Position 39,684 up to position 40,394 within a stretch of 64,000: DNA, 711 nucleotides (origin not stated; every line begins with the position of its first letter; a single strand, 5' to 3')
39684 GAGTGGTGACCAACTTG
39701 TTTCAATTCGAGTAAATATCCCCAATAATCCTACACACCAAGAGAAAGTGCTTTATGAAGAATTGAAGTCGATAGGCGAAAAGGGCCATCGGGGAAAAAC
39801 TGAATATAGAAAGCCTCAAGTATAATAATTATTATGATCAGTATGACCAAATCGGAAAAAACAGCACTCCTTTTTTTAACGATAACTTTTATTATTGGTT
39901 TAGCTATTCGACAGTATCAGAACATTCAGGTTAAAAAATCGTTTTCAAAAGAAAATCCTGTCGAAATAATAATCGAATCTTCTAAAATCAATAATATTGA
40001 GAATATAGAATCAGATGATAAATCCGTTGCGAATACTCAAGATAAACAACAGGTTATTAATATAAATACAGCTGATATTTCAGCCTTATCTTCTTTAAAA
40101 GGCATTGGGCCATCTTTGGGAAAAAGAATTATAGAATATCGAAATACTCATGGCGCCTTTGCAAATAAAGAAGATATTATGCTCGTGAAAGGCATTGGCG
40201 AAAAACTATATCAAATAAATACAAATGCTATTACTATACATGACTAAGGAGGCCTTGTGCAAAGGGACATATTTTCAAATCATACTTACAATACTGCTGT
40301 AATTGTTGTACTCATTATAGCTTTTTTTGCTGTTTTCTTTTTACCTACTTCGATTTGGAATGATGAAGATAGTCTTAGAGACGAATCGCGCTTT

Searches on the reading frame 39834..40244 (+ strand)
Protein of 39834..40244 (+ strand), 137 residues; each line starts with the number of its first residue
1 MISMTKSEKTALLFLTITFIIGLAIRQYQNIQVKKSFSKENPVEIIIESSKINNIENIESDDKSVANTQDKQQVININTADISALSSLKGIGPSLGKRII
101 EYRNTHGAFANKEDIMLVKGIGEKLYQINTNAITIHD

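Call 3: search_protein_families(library=pfam, proteins=[window:39834-40244:+], max_evalue=1)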
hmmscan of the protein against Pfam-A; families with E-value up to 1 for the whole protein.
window:39834-40244:+ (137 aa): 8 families
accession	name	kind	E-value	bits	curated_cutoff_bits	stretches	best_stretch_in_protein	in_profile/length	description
PF12836.13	HHH_3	-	6.3e-20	71.5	27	1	71-127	2-58/65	Helix-hairpin-helix motif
PF00633.29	HHH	-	1.5e-08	34.5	24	2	75-102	3-30/30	Helix-hairpin-helix motif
PF14520.12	HHH_5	-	4.7e-05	24.2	27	1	76-101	28-53/57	Helix-hairpin-helix domain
PF03934.19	T2SSK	-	0.00075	20.2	24.2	1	75-135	1-62/63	Type II secretion system (T2SS), protein K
PF06514.17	PsbU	-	0.0039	17.6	24.5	1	61-124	4-60/93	Photosystem II 12 kDa extrinsic protein (PsbU)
PF14579.12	HHH_6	-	0.0048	17.5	25.6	1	83-116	25-58/90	Helix-hairpin-helix motif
PF14716.13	HHH_8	-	0.0092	16.8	30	1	82-106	47-71/73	Helix-hairpin-helix domain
PF12826.13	HHH_2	-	0.04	14.5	27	0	74-104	26-56/64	Helix-hairpin-helix motif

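Call 4: search_protein_families(library=ncbifam, proteins=[window:39834-40244:+], max_evalue=1)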
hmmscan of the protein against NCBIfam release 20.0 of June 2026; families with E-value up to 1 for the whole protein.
window:39834-40244:+ (137 aa): 4 families
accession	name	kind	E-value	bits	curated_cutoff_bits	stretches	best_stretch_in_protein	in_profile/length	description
TIGR01259.1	comE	subfamily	7.8e-18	64.6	152.35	1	61-127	46-112/120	comEA protein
TIGR00426.1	TIGR00426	subfamily_domain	7.4e-15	54.8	53.1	1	71-135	4-69/69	competence protein ComEA helix-hairpin-helix repeat region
NF002708.1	PRK02515.1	equivalog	9.9e-05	22.3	85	1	34-124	29-104/137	photosystem II complex extrinsic protein PsbU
NF037980.1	T2SS_GspK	equivalog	0.029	13.9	130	1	71-120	211-258/307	type II secretion system minor pseudopilin GspK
